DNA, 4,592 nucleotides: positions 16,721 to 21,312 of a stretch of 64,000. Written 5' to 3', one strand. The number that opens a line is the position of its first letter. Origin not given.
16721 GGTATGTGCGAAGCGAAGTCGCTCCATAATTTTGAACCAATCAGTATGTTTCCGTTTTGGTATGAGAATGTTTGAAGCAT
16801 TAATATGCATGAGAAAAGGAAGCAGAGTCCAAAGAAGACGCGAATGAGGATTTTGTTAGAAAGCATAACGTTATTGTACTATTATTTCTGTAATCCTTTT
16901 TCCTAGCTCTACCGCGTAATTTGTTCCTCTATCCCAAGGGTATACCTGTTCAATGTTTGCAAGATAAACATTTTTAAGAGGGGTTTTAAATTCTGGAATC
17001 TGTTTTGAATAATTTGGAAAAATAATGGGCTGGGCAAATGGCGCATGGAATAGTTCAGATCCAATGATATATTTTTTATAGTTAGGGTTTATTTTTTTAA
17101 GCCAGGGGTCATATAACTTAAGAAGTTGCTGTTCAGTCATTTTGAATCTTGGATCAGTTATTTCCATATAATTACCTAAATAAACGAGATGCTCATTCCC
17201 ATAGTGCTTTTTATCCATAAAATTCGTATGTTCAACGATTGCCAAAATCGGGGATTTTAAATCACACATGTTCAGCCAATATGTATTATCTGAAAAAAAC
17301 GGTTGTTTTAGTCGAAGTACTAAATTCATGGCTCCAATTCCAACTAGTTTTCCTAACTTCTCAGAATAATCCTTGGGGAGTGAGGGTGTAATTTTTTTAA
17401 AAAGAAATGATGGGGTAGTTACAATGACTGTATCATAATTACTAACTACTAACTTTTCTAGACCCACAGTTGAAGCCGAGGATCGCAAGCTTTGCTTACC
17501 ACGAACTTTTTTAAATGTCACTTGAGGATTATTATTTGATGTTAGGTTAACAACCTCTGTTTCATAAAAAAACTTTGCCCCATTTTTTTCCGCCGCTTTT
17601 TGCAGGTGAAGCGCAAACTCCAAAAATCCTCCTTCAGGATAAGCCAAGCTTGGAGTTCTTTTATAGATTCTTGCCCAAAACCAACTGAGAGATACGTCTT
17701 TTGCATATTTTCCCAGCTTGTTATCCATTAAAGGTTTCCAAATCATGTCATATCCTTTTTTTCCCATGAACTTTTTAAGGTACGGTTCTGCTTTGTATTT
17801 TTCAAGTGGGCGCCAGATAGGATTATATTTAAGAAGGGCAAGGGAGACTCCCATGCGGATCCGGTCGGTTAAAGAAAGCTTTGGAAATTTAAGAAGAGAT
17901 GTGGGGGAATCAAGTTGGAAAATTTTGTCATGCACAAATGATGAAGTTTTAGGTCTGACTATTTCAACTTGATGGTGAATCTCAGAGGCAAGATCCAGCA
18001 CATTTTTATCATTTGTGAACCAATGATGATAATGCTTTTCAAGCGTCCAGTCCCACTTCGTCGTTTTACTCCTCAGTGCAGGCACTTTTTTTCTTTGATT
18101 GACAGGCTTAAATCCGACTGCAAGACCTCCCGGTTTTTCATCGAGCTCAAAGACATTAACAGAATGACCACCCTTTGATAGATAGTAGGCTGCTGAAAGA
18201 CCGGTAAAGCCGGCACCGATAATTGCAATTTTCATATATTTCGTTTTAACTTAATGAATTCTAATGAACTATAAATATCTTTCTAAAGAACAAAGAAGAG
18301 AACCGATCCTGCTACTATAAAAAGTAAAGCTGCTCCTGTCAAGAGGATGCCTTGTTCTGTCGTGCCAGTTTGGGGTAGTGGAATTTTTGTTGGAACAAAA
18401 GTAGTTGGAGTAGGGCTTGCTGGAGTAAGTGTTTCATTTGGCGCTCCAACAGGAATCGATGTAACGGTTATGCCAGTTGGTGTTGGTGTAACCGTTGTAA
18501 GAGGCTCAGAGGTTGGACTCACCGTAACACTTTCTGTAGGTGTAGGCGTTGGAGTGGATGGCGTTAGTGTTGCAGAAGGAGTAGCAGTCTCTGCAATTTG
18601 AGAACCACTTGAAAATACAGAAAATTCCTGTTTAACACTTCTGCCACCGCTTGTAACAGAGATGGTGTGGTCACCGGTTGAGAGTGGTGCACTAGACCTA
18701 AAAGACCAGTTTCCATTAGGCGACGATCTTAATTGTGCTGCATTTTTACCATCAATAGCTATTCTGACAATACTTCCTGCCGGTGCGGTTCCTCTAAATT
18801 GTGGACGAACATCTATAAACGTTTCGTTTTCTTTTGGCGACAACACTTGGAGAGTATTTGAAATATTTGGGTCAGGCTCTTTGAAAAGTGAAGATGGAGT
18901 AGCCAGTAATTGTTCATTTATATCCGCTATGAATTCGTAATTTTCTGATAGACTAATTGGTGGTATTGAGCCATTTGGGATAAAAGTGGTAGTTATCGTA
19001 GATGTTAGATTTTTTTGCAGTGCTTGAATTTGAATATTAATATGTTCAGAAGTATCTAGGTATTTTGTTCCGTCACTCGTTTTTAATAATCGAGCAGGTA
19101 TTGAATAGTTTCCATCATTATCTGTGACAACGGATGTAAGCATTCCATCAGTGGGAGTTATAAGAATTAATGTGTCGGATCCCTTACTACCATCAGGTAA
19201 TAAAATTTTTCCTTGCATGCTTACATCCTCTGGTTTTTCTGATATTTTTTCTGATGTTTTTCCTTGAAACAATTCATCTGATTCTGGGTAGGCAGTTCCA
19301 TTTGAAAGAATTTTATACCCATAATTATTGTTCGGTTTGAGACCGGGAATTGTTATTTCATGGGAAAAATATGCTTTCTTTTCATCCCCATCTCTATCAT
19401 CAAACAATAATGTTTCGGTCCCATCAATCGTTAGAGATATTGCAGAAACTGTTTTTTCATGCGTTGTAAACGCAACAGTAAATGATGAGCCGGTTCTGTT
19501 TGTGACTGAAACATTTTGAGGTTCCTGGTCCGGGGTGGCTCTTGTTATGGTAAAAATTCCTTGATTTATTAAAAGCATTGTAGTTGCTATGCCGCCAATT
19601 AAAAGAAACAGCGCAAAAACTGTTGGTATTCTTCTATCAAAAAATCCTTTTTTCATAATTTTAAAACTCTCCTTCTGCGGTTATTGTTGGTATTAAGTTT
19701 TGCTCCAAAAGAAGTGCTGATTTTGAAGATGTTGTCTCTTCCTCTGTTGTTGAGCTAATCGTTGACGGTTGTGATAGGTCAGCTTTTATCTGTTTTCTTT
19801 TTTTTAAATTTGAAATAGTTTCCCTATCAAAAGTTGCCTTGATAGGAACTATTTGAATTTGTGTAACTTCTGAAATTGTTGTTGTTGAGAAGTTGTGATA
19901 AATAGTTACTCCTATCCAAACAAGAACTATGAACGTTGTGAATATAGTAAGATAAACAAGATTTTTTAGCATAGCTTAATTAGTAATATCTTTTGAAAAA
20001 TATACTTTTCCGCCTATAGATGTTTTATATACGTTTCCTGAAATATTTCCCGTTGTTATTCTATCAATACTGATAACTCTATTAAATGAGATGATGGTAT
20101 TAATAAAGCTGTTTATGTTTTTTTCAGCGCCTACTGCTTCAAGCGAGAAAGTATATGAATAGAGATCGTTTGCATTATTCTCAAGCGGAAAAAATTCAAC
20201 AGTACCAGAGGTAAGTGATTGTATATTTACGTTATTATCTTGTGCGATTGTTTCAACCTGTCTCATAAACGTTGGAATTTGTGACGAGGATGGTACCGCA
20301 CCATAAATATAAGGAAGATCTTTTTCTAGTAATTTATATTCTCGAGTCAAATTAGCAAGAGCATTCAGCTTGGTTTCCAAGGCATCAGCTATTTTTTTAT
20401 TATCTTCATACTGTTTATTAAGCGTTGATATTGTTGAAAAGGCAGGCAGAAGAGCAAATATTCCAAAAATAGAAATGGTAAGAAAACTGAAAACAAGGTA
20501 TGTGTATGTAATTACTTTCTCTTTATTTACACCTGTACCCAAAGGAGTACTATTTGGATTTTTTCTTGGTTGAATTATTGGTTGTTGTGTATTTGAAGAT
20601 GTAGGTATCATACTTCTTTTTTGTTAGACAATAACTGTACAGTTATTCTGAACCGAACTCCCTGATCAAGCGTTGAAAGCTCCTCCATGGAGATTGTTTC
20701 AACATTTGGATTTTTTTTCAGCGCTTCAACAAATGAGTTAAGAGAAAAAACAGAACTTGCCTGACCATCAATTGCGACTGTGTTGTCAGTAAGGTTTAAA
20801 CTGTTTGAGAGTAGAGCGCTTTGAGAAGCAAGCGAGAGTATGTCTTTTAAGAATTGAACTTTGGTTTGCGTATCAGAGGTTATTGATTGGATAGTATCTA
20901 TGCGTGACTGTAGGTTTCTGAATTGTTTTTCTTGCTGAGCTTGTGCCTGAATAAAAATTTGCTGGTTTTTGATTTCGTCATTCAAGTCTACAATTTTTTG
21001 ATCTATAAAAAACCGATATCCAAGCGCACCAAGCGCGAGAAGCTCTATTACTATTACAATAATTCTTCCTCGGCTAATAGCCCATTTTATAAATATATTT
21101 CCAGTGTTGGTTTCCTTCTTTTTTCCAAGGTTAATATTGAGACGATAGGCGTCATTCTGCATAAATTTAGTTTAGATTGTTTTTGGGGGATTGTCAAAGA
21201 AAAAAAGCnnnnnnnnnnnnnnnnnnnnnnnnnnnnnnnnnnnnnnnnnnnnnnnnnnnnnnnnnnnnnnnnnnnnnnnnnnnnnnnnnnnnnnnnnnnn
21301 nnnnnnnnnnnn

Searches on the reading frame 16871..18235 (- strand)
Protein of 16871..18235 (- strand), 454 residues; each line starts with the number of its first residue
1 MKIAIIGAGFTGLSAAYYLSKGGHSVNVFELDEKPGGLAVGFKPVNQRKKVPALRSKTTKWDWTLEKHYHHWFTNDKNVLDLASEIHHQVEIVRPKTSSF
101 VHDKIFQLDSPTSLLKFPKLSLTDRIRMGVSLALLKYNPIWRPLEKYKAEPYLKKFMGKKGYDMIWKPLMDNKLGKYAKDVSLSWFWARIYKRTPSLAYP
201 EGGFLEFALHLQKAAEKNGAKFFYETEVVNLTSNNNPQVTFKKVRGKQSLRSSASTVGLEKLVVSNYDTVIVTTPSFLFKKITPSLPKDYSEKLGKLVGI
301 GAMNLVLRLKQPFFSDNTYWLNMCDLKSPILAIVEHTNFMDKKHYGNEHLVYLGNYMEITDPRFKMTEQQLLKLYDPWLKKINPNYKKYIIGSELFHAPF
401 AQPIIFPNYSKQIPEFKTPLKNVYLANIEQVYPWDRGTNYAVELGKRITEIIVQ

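Call 9: search_protein_families(library=pfam, proteins=[window:16871-18235:-], max_evalue=0.001)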
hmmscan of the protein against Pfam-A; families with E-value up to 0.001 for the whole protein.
window:16871-18235:- (454 aa): 8 families
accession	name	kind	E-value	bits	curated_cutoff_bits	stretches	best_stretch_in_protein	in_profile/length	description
PF01593.30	Amino_oxidase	-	2.3e-17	63.9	19.8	1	10-426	1-416/443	Flavin containing amine oxidoreductase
PF01266.30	DAO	-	7e-12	46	27.9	1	2-36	1-35/353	FAD dependent oxidoreductase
PF13450.12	NAD_binding_8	-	5.2e-09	36.7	21.9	1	5-43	1-39/68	NAD(P)-binding Rossmann-like domain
PF00070.33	Pyr_redox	-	4.8e-07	30.6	22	1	2-35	1-34/82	Pyridine nucleotide-disulphide oxidoreductase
PF07992.20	Pyr_redox_2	-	1.2e-05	25.4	26.1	1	1-35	1-31/291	Pyridine nucleotide-disulphide oxidoreductase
PF01946.23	Thi4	-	0.00059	19.6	26.2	1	2-37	19-55/235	Thi4 family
PF00890.30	FAD_binding_2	-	0.00081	19.1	20.4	0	3-36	2-35/414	FAD binding domain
PF21799.2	MurD-like_N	-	0.00091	19.9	27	0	2-39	2-39/88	Mur ligase MurD-like, N-terminal domain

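Call 49: search_protein_families(library=ncbifam, proteins=[window:16871-18235:-], max_evalue=0.001)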
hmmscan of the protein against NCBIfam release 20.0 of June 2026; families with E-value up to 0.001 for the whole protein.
window:16871-18235:- (454 aa): 40 families (the best 25 are shown)
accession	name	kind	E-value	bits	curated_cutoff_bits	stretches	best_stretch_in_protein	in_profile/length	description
NF005560.0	PRK07233.1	equivalog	8e-110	367.6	252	1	1-452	1-428/435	hypothetical protein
NF005548.0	PRK07208.1-4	equivalog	2.9e-11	42.6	389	1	2-190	5-175/488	hypothetical protein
TIGR03467.1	HpnE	equivalog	4.9e-11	42.6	283.05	1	3-190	1-186/430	hydroxysqualene dehydroxylase HpnE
NF009409.0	PRK12770.1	subfamily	8.4e-11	41.5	343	1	2-40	20-58/360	putative glutamate synthase subunit beta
NF009410.0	PRK12771.1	subfamily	5.7e-10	38.4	516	1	2-38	140-176/566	NAD(P)-binding protein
NF058655.1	CrtID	equivalog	5.8e-10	38.6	640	1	3-42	1-40/478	bifunctional phytoene desaturase/3,4-desaturase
TIGR02734.1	crtI_fam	subfamily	1.2e-09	37.4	238.1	1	4-39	2-37/504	phytoene desaturase family protein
NF009454.0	PRK12814.1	equivalog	2.3e-09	36.2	916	1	2-38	195-231/657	putative NADPH-dependent glutamate synthase small subunit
NF005547.0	PRK07208.1-3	equivalog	1.9e-08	33.5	380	1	2-100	6-88/465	hypothetical protein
NF005545.0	PRK07208.1-1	equivalog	2.1e-08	33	451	1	2-191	9-180/504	hypothetical protein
NF010590.0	PRK13984.1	equivalog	4.7e-08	31.6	946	1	2-38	290-326/611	putative oxidoreductase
NF045637.1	carotdesatCrtDProt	equivalog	7e-08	31.4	580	1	3-37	1-35/485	1-hydroxycarotenoid 3,4-desaturase CrtD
TIGR03315.1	Se_ygfK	equivalog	5.5e-07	27.4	835.3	1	2-38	539-575/1012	putative selenate reductase subunit YgfK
NF001933.0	PRK00711.1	subfamily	6.7e-07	28.7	383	1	1-36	1-36/429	D-amino acid dehydrogenase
TIGR01316.1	gltA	equivalog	7.5e-07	28.3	471.75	1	2-39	135-172/449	NADPH-dependent glutamate synthase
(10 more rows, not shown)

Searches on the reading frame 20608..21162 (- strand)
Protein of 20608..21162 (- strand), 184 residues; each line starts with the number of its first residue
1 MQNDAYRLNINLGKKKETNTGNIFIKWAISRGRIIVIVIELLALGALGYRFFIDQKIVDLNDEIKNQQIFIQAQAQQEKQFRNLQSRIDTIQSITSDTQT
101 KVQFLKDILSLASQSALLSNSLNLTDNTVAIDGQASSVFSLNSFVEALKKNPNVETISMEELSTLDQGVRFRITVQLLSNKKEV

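Call 9: search_protein_families(library=pfam, proteins=[window:20608-21162:-], max_evalue=0.001)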
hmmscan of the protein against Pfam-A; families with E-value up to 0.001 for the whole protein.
window:20608-21162:- (184 aa): 1 family
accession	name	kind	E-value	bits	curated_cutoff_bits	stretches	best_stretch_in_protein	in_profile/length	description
PF05137.18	PilN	-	8.8e-08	32.5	22.8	1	120-177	17-78/78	Fimbrial assembly protein (PilN)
